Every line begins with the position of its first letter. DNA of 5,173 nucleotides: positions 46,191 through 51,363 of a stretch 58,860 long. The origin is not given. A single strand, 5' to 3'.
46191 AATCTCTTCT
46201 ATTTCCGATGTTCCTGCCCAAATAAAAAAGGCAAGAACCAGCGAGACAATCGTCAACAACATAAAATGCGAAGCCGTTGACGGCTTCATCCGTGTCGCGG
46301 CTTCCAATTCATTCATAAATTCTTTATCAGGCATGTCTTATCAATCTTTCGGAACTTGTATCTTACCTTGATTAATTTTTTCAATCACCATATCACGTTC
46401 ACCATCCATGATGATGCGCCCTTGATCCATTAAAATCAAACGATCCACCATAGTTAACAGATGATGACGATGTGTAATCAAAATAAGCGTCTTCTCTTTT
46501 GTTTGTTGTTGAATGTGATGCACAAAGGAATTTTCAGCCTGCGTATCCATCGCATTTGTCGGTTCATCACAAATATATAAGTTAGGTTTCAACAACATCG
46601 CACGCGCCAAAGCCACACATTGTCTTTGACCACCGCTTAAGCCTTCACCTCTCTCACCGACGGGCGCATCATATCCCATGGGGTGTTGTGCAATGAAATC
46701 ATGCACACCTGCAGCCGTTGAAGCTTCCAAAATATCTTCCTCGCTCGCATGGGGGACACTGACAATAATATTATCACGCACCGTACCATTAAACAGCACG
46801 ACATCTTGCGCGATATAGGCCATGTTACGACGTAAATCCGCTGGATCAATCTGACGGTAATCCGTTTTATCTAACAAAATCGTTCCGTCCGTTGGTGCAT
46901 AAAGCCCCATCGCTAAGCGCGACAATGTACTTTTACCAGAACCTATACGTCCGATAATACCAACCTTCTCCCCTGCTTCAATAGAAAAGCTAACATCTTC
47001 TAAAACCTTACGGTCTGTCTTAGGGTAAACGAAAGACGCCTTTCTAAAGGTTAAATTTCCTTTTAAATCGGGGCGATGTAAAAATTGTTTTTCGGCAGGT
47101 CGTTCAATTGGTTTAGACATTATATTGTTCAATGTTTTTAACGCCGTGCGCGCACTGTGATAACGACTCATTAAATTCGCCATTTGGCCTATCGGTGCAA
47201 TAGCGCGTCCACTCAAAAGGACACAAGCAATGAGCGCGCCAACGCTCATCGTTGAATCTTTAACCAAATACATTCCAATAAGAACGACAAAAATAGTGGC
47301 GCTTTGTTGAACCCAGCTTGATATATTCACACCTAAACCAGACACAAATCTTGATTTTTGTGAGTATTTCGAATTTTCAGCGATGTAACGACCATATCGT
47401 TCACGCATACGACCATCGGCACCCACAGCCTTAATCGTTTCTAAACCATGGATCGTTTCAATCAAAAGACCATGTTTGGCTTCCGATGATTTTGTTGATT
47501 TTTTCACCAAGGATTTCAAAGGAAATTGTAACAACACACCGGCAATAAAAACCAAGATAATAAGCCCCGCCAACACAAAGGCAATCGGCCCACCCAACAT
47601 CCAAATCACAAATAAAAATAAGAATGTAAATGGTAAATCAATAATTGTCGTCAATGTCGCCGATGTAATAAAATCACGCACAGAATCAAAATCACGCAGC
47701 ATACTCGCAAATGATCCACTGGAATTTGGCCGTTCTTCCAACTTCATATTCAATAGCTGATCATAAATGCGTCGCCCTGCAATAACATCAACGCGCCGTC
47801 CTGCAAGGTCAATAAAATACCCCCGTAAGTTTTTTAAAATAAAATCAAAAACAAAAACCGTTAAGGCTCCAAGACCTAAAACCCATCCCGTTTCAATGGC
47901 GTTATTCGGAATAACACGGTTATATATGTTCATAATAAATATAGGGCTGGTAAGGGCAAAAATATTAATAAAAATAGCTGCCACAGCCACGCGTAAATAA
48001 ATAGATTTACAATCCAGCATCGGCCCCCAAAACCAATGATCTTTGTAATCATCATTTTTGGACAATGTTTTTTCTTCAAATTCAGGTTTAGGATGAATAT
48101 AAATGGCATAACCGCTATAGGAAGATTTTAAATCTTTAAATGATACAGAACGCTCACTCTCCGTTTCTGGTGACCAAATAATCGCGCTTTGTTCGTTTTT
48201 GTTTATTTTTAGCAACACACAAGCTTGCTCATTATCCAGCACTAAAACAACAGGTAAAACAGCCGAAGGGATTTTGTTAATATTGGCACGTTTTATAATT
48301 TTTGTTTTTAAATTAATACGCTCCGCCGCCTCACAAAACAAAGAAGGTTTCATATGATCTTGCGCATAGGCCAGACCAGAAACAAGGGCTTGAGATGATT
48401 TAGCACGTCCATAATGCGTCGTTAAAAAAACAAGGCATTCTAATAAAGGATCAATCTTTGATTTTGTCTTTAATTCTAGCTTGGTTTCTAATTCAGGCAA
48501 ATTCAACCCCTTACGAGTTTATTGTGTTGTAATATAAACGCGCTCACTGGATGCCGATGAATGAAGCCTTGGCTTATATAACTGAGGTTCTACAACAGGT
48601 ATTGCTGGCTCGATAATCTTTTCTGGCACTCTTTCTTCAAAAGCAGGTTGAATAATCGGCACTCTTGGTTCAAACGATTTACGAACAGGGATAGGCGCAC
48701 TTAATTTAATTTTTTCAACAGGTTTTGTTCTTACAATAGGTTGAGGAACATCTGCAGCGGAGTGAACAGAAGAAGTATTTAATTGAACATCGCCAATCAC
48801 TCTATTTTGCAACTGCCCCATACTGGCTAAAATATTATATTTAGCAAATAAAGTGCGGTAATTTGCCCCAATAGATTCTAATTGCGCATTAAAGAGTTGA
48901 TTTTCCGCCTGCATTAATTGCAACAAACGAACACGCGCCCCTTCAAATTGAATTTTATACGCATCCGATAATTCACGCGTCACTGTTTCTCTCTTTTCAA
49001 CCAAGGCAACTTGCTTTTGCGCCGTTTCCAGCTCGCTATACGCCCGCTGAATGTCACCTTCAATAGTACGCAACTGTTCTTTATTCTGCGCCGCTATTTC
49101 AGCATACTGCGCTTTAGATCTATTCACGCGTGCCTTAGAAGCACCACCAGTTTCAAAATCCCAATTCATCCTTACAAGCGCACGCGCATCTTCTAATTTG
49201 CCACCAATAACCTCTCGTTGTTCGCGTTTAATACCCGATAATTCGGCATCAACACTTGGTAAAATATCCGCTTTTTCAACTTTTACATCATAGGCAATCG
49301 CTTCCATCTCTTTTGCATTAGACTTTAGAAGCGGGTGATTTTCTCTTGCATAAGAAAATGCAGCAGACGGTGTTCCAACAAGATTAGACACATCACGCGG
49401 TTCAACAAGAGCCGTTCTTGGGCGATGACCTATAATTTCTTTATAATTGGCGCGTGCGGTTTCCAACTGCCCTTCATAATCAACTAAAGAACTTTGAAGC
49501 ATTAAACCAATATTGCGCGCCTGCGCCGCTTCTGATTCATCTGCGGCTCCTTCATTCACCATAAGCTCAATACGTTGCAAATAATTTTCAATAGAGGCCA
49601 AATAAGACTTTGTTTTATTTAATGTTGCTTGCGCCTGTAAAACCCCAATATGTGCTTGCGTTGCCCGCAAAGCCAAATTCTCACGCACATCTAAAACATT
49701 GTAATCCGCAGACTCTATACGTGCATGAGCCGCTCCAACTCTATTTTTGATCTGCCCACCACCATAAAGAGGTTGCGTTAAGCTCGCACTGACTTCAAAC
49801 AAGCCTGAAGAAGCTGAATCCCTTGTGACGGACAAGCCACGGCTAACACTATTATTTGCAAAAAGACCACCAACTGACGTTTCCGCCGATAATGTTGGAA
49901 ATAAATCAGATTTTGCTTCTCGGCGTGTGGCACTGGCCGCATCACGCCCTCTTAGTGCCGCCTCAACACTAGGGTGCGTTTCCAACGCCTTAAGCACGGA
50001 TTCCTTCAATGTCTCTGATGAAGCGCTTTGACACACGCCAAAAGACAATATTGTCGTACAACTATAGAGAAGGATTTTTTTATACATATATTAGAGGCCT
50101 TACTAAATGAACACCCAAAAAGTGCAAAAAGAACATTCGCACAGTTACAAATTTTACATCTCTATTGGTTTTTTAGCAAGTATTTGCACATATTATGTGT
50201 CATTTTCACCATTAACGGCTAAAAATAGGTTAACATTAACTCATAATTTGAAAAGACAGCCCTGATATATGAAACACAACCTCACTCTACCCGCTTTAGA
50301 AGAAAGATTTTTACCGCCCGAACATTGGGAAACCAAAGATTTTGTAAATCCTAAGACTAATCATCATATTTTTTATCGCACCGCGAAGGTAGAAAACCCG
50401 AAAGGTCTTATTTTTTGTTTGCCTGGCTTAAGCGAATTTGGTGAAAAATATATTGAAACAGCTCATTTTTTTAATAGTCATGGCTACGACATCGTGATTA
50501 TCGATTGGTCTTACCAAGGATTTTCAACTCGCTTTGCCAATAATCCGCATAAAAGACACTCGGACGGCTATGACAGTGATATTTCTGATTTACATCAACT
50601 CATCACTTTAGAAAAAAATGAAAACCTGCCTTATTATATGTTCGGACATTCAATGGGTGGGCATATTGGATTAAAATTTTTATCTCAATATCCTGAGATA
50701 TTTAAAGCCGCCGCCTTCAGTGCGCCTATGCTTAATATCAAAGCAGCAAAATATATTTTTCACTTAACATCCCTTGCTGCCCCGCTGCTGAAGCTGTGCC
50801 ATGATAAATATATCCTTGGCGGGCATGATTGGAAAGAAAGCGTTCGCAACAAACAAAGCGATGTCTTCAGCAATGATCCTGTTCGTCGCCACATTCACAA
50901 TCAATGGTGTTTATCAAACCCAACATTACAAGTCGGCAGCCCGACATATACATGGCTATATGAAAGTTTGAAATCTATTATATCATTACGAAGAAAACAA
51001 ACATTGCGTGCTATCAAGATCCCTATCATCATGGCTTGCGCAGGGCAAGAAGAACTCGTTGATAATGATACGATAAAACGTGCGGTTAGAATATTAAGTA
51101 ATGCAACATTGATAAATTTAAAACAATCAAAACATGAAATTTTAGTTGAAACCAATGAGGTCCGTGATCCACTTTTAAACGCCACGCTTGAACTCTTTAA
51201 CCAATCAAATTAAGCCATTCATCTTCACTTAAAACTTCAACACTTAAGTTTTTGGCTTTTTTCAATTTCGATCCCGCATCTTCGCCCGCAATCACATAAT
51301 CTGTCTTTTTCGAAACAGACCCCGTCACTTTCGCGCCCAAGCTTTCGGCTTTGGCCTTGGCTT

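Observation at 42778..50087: Type I secretion operon (tolC-lssB-lssD) that terminates in a CHASE2 class III nucleotide cyclase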

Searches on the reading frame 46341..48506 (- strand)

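Call 3: search_protein_families(library=pfam, proteins=[window:46341-48506:-])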
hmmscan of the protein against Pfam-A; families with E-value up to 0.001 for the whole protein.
window:46341-48506:- (721 aa): 4 families
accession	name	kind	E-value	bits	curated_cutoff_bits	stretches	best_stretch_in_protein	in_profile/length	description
PF00005.33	ABC_tran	-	2.5e-32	112.8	25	1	502-651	1-137/137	ABC transporter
PF00664.28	ABC_membrane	-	8e-25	88.5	28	1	174-432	5-267/274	ABC transporter transmembrane region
PF03412.21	Peptidase_C39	-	1.6e-07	31.6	22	1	19-141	12-132/133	Peptidase C39 family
PF02463.25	SMC_N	-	5.1e-07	29.8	40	1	259-693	135-211/220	RecF/RecN/SMC N terminal domain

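Call 4: search_protein_families(library=ncbifam, proteins=[window:46341-48506:-])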
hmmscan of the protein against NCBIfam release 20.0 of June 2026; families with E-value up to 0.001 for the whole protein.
window:46341-48506:- (721 aa): 189 families (the best 25 are shown)
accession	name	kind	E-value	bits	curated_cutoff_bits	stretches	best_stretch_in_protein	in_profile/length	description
TIGR03375.1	type_I_sec_LssB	subfamily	1e-270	899.9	693.1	1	19-714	1-695/696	type I secretion system permease/ATPase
TIGR01846.1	type_I_sec_HlyB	subfamily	4.3e-140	468.2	725.55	1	22-710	2-681/694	type I secretion system permease/ATPase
TIGR01842.1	type_I_sec_PrtD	subfamily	1.4e-115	386.9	510.15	1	165-711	3-544/544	type I secretion system permease/ATPase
TIGR03796.1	NHLM_micro_ABC1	equivalog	9.5e-91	305.1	853.3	1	25-709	18-700/710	NHLP family bacteriocin export ABC transporter peptidase/permease/ATPase subunit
TIGR01193.1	bacteriocin_ABC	subfamily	2e-83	281.1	523.85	1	58-710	45-698/708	peptide cleavage/export ABC transporter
TIGR02203.1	MsbA_lipidA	equivalog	8.1e-80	268.9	602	1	170-706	13-554/572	lipid A export permease/ATP-binding protein MsbA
TIGR02204.1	MsbA_rel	hypoth_equivalog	1.2e-78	265.2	780.4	1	223-710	73-564/576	ABC transporter, permease/ATP-binding protein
TIGR03797.1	NHLM_micro_ABC2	equivalog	3.2e-75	254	709.4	1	171-709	139-673/686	NHLP bacteriocin export ABC transporter permease/ATPase subunit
TIGR00958.1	3a01208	subfamily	1.8e-73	248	874.6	1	332-707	326-700/711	antigen peptide transporter 2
NF052233.1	CphA_assoc_ABC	equivalog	6.8e-73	246.2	880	1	215-710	237-732/766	cyanophycin metabolism-associated ABC transporter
NF045513.1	HepA_fam_ABC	equivalog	1.2e-68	232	725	1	243-709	130-597/610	heterocyst formation ABC transporter subunit HepA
NF010178.0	PRK13657.1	equivalog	4.6e-68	230.1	733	1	173-710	24-559/588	glucan ABC transporter ATP-binding protein/ permease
TIGR02857.1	CydD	equivalog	2.5e-67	228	435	1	215-693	47-529/529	thiol reductant ABC exporter subunit CydD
TIGR02868.1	CydC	equivalog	2e-66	224.7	329.05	1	246-680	91-529/530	thiol reductant ABC exporter subunit CydC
NF008364.0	PRK11160.1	equivalog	7.2e-63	213.1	630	1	297-710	151-564/575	heme ABC transporter ATP-binding protein/permease CydC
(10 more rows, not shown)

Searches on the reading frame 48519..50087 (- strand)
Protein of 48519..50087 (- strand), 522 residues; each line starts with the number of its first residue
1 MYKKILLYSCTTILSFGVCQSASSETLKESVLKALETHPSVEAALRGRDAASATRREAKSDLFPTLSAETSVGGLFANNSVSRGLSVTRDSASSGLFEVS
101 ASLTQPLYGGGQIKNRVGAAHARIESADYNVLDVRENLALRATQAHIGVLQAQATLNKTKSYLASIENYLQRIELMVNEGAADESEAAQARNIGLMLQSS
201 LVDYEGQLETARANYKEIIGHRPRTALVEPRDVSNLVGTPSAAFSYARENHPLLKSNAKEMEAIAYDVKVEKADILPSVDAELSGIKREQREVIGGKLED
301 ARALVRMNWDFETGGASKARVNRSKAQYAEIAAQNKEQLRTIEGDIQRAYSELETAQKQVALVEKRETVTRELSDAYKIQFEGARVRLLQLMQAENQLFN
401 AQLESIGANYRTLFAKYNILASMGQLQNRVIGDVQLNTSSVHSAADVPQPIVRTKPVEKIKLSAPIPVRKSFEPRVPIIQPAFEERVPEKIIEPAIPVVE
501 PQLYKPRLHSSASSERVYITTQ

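Call 3: search_protein_families(library=pfam, proteins=[window:48519-50087:-])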
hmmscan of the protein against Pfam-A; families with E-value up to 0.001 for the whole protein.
window:48519-50087:- (522 aa): 1 family
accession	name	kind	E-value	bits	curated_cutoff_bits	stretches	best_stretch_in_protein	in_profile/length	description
PF02321.23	OEP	-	1.8e-47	162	22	2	28-220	2-187/187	Outer membrane efflux protein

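Call 4: search_protein_families(library=ncbifam, proteins=[window:48519-50087:-])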
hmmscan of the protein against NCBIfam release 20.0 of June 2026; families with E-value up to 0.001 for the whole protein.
window:48519-50087:- (522 aa): 6 families
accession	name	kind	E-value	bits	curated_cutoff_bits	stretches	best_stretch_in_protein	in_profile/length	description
TIGR01844.1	type_I_sec_TolC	subfamily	1.1e-57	195.9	225.15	1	24-436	2-410/414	TolC family outer membrane protein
TIGR01845.1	outer_NodT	subfamily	1.2e-10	40.8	210.05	1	26-423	58-457/460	efflux transporter outer membrane subunit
NF007002.0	PRK09465.1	equivalog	2e-10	39.8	495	1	12-175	11-165/460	outer membrane channel protein TolC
NF052390.1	efflux_OMP_AbuO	equivalog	4.4e-09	35.6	700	1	268-433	273-440/447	multidrug efflux outer membrane protein AbuO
NF047721.1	ToxDrgExpTdeA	equivalog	2e-07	30.3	550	1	153-424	179-450/455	toxin/drug exporter TdeA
NF045679.1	DiMtlExpIhpA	equivalog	0.00014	20.7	650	1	19-405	25-394/424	divalent metal ion exporter subunit IhpA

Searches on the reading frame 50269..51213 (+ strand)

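Call 3: search_protein_families(library=pfam, proteins=[window:50269-51213:+])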
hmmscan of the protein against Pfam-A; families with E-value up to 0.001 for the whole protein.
window:50269-51213:+ (314 aa): 5 families
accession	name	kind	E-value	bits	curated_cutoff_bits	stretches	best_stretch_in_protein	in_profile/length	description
PF12146.15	Hydrolase_4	-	2.1e-31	109.5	27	1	43-295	2-238/239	Serine aminopeptidase, S33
PF00561.26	Abhydrolase_1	-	2.4e-17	63.8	25.8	1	47-153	2-102/245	alpha/beta hydrolase fold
PF00756.26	Esterase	-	1e-07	32.5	22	1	40-170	19-154/251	Putative esterase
PF12697.13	Abhydrolase_6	-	1.8e-05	26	26.3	1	50-289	3-204/217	Alpha/beta hydrolase family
PF10230.15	LIDHydrolase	-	0.00024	21.4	27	1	52-149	12-114/262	Lipid-droplet associated hydrolase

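Call 4: search_protein_families(library=ncbifam, proteins=[window:50269-51213:+])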
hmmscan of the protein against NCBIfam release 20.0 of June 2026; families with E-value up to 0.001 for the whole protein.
window:50269-51213:+ (314 aa): 5 families
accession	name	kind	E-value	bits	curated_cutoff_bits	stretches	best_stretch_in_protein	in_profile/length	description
NF008019.0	PRK10749.1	equivalog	5.1e-36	124.3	362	1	42-313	51-329/335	lysophospholipase L2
TIGR03695.1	menH_SHCHC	equivalog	3.7e-06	26.5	208.55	1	47-148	4-99/252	2-succinyl-6-hydroxy-2,4-cyclohexadiene-1-carboxylate synthase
TIGR01250.1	pro_imino_pep_2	subfamily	9.9e-06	25.3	167.65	1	31-298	11-278/288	proline iminopeptidase-family hydrolase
TIGR02821.1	fghA_ester_D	equivalog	0.00076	19.1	281.7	0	84-157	101-175/275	S-formylglutathione hydrolase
TIGR03056.1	bchO_mg_che_rel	equivalog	0.00081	18.5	172.55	0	244-292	214-262/278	alpha/beta fold hydrolase BchO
